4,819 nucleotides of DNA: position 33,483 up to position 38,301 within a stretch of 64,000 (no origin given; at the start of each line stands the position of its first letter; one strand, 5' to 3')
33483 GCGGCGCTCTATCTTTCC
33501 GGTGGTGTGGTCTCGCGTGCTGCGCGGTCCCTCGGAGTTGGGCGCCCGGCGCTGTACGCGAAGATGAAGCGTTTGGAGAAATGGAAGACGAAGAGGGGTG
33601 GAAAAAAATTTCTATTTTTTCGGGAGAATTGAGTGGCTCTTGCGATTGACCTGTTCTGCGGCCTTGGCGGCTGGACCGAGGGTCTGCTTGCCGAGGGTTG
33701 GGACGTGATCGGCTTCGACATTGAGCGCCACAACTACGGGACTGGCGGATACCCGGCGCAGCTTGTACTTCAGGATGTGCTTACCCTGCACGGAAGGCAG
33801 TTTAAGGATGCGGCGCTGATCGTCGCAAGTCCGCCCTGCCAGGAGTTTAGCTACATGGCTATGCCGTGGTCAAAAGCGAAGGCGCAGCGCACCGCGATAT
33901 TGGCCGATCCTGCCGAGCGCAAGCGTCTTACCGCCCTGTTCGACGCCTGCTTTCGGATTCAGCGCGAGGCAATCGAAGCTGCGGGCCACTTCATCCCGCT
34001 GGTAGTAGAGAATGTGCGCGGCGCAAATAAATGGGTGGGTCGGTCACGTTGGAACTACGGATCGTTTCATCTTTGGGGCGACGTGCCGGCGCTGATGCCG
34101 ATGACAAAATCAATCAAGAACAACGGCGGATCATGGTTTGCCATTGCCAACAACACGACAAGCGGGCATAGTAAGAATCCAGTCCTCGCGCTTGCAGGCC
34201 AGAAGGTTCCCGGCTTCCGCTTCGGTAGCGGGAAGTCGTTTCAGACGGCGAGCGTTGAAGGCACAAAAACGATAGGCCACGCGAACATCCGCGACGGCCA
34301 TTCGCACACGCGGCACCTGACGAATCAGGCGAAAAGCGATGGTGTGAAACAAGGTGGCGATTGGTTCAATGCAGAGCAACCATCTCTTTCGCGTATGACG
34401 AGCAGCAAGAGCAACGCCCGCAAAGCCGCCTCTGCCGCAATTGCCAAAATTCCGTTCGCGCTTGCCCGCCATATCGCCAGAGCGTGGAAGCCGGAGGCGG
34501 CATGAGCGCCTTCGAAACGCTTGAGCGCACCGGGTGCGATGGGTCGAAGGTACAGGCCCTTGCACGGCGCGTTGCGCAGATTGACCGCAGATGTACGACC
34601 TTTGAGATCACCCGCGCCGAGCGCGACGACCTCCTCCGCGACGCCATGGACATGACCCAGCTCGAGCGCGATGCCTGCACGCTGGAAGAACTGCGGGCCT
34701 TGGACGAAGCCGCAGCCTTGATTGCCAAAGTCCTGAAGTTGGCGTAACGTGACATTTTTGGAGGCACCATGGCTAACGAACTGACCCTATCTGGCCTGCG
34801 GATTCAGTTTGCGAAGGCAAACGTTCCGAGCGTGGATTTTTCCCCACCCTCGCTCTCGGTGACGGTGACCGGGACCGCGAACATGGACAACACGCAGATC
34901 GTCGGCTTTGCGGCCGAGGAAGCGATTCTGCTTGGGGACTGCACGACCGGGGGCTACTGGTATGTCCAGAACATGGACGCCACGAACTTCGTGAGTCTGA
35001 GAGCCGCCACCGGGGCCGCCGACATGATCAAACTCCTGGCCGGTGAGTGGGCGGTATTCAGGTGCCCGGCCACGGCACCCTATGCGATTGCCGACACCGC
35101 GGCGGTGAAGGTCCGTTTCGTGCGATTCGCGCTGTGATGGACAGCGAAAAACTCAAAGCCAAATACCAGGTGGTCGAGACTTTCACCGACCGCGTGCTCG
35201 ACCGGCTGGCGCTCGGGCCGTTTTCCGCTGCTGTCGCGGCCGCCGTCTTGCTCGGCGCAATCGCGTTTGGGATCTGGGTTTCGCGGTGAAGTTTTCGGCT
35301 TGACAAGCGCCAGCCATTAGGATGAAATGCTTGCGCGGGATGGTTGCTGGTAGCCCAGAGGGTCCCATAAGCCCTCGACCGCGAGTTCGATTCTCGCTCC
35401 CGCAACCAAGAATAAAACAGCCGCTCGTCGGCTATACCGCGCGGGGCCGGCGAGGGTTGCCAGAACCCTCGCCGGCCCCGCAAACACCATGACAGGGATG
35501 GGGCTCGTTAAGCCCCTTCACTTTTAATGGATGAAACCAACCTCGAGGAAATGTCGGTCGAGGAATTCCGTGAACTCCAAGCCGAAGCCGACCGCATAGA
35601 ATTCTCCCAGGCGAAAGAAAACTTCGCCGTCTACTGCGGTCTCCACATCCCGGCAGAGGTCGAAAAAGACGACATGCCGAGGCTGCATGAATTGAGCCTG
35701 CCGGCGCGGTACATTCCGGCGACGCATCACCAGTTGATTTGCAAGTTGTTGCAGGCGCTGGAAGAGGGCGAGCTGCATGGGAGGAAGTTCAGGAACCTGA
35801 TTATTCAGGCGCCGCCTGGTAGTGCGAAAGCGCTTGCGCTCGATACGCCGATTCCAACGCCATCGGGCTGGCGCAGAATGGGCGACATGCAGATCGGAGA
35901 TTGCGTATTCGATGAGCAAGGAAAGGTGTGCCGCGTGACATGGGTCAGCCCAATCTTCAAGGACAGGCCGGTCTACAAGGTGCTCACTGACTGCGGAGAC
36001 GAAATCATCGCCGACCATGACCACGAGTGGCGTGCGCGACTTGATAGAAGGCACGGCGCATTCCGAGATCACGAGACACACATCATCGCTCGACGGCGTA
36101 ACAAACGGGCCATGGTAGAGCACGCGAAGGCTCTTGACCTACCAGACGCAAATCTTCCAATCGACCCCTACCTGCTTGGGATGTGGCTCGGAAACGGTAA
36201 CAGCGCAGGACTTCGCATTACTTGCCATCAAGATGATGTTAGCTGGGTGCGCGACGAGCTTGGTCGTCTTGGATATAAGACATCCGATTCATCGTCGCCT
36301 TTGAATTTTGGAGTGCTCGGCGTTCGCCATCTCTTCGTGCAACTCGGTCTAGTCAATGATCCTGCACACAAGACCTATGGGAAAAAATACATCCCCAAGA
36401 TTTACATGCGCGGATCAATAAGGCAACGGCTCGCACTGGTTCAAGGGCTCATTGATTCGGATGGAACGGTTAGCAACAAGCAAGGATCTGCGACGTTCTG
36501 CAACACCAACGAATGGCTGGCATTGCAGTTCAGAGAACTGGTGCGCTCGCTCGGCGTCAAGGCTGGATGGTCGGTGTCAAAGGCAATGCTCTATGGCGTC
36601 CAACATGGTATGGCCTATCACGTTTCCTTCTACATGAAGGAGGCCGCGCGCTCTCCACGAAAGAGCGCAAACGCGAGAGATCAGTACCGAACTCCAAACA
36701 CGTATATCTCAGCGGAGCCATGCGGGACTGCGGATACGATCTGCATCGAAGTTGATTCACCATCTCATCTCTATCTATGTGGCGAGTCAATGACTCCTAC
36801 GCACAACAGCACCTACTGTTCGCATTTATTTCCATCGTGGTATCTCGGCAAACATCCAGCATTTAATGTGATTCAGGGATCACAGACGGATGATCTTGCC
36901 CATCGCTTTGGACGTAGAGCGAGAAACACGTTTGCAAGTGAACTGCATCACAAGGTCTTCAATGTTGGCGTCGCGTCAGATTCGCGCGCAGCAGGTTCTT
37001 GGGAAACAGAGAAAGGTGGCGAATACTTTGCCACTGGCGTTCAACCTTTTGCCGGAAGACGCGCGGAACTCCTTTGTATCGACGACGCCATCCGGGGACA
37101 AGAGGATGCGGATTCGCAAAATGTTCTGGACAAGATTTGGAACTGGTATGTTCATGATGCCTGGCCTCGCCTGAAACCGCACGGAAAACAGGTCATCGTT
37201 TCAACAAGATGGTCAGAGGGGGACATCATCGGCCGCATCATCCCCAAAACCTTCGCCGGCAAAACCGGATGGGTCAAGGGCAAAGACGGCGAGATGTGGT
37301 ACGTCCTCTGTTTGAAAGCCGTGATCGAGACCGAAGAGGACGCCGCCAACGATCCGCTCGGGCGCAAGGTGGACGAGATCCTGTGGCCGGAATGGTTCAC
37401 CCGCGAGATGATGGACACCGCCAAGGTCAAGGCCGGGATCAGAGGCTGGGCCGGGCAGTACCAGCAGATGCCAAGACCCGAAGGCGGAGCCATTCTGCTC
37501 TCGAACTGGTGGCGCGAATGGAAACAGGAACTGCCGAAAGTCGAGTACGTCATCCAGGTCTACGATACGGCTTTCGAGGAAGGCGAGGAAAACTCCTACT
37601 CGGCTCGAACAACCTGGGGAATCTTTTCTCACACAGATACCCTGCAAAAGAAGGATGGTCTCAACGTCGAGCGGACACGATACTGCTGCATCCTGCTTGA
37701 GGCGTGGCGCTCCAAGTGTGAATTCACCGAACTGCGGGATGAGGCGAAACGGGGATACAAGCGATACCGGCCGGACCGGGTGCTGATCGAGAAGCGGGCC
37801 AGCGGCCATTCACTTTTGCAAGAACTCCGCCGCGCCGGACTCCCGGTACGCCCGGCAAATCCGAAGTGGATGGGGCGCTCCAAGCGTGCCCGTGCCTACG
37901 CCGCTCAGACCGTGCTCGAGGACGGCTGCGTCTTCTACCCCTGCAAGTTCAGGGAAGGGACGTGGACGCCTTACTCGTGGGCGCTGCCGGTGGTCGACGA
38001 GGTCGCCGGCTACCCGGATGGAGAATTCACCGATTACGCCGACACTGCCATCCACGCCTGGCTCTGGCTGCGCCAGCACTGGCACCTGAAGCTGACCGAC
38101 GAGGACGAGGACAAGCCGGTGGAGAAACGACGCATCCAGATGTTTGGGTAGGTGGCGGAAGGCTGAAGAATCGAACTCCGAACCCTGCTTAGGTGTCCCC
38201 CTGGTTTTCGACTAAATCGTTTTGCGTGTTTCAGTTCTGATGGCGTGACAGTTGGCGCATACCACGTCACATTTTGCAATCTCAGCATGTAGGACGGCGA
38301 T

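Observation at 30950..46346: Ten-copy TGTCG-N6-CGACA palindrome set plus a stand-alone Fis-type HTH protein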

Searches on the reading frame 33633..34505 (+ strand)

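Call 8: search_protein_families(library=pfam, proteins=[window:33633-34505:+], max_evalue=0.01)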
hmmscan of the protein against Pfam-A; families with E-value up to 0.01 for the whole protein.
window:33633-34505:+ (290 aa): 1 family
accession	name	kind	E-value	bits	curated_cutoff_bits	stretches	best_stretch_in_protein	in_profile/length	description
PF00145.23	DNA_methylase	-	3e-06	27.4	22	1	5-75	4-77/324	C-5 cytosine-specific DNA methylase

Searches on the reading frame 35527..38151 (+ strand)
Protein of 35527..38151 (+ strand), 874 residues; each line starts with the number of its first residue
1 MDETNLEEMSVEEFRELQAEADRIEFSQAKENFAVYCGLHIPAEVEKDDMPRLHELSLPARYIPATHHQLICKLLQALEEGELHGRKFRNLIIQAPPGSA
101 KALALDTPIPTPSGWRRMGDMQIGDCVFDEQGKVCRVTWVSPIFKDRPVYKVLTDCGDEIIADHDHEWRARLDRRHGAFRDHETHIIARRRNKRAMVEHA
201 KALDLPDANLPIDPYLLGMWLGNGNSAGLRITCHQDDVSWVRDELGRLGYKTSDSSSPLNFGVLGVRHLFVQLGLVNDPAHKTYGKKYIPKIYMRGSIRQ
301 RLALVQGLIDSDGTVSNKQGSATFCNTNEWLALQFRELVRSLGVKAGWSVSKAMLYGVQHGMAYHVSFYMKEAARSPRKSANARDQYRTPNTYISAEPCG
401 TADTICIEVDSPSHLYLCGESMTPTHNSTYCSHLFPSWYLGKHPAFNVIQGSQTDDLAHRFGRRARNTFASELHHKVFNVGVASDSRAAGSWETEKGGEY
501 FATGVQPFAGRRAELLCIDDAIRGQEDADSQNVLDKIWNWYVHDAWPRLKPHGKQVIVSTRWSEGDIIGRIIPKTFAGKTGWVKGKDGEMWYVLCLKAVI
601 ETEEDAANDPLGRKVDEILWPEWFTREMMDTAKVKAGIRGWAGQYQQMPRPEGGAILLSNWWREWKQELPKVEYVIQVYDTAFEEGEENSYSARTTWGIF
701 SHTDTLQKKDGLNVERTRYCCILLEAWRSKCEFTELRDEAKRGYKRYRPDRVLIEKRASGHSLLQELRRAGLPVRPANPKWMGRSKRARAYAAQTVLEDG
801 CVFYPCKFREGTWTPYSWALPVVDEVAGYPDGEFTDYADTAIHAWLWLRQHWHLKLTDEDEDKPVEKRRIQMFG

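Call 8: search_protein_families(library=pfam, proteins=[window:35527-38151:+], max_evalue=0.01)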
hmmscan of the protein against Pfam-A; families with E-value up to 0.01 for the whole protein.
window:35527-38151:+ (874 aa): 3 families
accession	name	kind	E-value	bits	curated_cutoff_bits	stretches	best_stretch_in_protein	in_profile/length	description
PF14528.11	LAGLIDADG_3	-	1.2e-05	25.9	22.5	1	300-346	2-50/82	LAGLIDADG-like domain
PF05204.19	Hom_end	-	1.8e-05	25.3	21.1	1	289-377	2-93/110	Homing endonuclease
PF17289.8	Terminase_6C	-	4.4e-05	24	22.6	1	732-804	38-111/155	Terminase RNaseH-like domain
